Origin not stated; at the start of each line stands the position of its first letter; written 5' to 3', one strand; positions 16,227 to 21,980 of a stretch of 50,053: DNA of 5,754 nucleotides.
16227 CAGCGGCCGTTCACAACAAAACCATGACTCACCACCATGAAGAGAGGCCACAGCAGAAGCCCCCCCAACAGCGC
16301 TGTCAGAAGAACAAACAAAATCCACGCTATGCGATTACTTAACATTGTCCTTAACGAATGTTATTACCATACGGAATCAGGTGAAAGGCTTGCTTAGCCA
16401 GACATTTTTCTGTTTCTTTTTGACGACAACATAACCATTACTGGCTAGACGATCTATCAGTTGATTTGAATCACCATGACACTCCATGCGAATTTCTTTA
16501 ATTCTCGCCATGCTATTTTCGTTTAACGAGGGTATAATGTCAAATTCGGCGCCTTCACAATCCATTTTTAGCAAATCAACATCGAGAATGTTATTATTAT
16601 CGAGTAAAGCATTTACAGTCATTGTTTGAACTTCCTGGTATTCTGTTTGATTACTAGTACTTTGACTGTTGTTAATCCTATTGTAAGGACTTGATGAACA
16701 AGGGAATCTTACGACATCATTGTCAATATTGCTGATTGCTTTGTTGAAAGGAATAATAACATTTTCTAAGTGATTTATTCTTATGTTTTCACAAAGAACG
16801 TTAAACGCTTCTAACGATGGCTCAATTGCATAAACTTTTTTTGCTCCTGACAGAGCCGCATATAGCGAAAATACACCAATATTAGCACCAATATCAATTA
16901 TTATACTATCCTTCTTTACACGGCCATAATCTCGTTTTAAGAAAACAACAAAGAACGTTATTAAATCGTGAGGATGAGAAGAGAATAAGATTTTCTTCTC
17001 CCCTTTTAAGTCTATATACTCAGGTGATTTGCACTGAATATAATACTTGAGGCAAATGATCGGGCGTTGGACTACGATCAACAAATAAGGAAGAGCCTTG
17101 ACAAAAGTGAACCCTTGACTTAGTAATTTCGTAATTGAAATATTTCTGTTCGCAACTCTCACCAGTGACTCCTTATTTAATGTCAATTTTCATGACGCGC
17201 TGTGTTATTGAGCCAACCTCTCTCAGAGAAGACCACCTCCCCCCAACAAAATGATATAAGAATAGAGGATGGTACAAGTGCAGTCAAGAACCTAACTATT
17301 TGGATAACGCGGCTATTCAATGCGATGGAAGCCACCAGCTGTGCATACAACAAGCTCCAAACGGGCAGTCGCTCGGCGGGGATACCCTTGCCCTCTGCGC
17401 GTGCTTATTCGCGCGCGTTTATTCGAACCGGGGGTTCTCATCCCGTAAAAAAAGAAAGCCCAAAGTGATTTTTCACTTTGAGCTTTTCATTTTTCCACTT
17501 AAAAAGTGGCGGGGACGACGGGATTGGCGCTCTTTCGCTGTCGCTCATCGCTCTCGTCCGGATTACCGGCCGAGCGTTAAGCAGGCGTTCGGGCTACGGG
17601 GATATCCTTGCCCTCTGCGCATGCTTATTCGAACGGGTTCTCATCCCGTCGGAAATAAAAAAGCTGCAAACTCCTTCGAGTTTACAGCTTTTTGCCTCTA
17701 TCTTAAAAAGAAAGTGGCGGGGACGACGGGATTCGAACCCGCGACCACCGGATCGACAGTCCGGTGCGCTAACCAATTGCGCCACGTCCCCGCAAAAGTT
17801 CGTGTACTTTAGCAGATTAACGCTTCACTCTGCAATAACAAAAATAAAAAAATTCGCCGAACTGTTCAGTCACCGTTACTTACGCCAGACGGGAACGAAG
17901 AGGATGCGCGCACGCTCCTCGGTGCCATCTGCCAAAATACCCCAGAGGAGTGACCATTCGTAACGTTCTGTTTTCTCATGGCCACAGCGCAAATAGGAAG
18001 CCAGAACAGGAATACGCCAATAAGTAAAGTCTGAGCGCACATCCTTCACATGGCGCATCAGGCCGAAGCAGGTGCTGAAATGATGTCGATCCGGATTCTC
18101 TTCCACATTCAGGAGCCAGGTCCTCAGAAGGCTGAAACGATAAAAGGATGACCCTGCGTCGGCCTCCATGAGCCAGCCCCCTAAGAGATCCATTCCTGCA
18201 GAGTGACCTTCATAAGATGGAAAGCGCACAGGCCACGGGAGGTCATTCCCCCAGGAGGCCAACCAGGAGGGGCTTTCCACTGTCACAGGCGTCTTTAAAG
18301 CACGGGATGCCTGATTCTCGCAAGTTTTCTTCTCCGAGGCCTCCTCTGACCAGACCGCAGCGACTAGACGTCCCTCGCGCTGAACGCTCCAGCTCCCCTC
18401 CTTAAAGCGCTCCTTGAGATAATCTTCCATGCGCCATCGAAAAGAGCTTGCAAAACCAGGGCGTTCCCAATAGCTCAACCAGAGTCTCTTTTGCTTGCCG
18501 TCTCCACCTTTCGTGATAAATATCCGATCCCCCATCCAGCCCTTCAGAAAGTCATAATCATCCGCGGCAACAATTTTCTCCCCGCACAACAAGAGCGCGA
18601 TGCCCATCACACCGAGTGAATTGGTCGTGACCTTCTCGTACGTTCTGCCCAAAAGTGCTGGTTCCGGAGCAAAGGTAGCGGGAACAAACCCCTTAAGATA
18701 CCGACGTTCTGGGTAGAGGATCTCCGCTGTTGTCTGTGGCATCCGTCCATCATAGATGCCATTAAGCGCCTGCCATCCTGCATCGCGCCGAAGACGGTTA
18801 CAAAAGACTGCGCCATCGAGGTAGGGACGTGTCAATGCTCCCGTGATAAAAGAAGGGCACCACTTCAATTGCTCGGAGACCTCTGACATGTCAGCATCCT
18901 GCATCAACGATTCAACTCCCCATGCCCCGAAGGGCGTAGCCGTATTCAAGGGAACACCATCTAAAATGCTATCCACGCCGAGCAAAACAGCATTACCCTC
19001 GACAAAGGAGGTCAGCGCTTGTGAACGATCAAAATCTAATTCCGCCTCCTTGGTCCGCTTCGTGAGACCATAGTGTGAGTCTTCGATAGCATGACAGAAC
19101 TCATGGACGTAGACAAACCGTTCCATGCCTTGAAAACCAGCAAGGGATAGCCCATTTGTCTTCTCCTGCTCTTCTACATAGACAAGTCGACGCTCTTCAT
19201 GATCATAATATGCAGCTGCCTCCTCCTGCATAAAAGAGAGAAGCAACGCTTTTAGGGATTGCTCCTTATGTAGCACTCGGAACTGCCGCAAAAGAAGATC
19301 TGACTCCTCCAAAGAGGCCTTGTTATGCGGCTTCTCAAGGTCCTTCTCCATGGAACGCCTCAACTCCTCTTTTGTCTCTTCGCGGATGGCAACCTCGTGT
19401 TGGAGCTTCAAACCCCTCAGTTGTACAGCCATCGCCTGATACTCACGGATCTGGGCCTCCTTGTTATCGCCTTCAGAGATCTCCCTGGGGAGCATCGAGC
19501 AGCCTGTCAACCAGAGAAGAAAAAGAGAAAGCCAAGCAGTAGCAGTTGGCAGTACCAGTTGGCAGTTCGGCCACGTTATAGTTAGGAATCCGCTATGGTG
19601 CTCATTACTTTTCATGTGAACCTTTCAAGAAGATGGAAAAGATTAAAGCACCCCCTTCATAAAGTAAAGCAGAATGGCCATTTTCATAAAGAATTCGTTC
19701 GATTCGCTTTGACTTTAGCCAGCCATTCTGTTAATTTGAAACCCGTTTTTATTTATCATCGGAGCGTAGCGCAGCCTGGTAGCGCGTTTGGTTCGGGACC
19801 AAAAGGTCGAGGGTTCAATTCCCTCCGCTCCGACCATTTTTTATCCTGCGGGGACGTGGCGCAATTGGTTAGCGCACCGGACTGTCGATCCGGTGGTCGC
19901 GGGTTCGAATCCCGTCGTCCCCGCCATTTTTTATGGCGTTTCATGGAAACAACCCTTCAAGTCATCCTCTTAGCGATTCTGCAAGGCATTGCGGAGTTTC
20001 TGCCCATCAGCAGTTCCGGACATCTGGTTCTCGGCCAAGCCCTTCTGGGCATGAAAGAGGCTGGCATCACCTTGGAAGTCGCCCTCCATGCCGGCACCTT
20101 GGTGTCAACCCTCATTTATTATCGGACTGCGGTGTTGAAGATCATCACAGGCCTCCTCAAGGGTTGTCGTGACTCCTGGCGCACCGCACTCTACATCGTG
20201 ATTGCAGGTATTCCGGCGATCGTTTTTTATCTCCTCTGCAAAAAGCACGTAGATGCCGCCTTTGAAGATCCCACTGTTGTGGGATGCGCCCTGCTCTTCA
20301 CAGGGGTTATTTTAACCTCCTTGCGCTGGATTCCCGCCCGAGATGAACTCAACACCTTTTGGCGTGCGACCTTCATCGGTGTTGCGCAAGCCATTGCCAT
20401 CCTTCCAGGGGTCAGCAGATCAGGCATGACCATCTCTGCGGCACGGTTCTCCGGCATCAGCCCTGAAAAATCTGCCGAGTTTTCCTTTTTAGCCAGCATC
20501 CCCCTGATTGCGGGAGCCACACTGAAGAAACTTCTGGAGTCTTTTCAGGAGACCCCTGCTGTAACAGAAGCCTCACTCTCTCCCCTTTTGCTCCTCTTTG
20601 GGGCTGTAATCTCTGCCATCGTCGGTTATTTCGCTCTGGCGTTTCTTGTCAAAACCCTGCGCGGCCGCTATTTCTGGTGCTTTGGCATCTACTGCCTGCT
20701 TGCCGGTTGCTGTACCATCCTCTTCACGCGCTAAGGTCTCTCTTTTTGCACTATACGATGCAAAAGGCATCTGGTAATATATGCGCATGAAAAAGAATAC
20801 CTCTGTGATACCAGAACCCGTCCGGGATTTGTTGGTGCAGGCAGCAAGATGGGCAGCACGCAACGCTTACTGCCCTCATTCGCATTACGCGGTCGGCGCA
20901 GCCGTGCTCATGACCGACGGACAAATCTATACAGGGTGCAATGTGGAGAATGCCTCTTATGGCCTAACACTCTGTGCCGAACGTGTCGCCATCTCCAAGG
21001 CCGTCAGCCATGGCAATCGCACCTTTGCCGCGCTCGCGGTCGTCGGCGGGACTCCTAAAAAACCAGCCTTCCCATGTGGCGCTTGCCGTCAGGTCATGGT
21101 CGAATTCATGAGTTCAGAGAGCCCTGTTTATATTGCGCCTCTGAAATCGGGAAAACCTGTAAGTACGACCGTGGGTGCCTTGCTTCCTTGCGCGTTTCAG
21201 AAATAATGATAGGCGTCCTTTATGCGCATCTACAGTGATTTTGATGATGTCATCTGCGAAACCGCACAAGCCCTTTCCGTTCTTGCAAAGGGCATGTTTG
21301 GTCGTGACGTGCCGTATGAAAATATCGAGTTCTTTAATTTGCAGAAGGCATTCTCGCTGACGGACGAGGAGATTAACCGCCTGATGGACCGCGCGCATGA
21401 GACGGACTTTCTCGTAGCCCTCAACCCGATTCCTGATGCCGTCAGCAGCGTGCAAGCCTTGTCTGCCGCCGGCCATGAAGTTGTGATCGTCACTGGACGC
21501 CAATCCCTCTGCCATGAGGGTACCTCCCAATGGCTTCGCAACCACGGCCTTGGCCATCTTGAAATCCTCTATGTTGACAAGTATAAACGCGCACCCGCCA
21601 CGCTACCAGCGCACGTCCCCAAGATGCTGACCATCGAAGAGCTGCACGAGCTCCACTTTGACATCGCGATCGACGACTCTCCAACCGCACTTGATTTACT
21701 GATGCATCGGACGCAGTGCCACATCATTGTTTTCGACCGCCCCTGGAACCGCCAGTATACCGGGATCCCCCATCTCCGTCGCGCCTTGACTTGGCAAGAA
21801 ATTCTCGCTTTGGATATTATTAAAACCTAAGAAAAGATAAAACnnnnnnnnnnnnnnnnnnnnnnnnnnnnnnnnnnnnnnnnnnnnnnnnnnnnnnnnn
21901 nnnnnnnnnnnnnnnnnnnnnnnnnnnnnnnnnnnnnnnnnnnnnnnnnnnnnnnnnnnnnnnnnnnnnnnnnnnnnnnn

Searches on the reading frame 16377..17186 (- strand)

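Call 51: search_protein_families(library=pfam, proteins=[window:16377-17186:-], max_evalue=0.00001)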
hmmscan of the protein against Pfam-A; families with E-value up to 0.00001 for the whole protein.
window:16377-17186:- (269 aa): 2 families
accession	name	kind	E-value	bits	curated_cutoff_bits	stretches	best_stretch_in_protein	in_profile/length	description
PF05050.19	Methyltransf_21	-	1.9e-19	70.9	22.7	1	98-252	1-171/173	Methyltransferase FkbM domain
PF02475.24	TRM5-TYW2_MTfase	-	4.3e-11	43.5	28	1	89-157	33-102/164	TRM5/TYW2 methyltransferase domain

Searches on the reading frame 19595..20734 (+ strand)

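Call 52: search_protein_families(library=pfam, proteins=[window:19595-20734:+], max_evalue=0.00001)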
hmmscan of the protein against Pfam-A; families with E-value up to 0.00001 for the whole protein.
window:19595-20734:+ (379 aa): 1 family
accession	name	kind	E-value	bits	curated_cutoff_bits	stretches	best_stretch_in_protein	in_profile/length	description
PF02673.24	BacA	-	1.4e-67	228.6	33.4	1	124-372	2-256/257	Bacitracin resistance protein BacA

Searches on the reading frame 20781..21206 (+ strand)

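Call 8: search_protein_families(library=pfam, proteins=[window:20781-21206:+])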
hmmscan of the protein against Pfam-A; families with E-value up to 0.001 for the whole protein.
window:20781-21206:+ (141 aa): 2 families
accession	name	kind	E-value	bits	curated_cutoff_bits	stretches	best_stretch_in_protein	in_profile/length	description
PF00383.29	dCMP_cyt_deam_1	-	6.3e-19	68.2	25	1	18-111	7-95/102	Cytidine and deoxycytidylate deaminase zinc-binding region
PF08211.18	dCMP_cyt_deam_2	-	6.1e-11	43.1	25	1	12-80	40-106/130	Cytidine and deoxycytidylate deaminase zinc-binding region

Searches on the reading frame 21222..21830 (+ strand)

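Call 51: search_protein_families(library=pfam, proteins=[window:21222-21830:+], max_evalue=0.00001)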
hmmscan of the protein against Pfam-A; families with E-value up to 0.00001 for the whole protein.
window:21222-21830:+ (202 aa): 1 family
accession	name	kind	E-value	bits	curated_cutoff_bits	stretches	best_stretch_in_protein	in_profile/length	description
PF06941.18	NT5C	-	2.4e-15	57.3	24.8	1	3-113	4-116/180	5' nucleotidase, deoxy (Pyrimidine), cytosolic type C protein (NT5C)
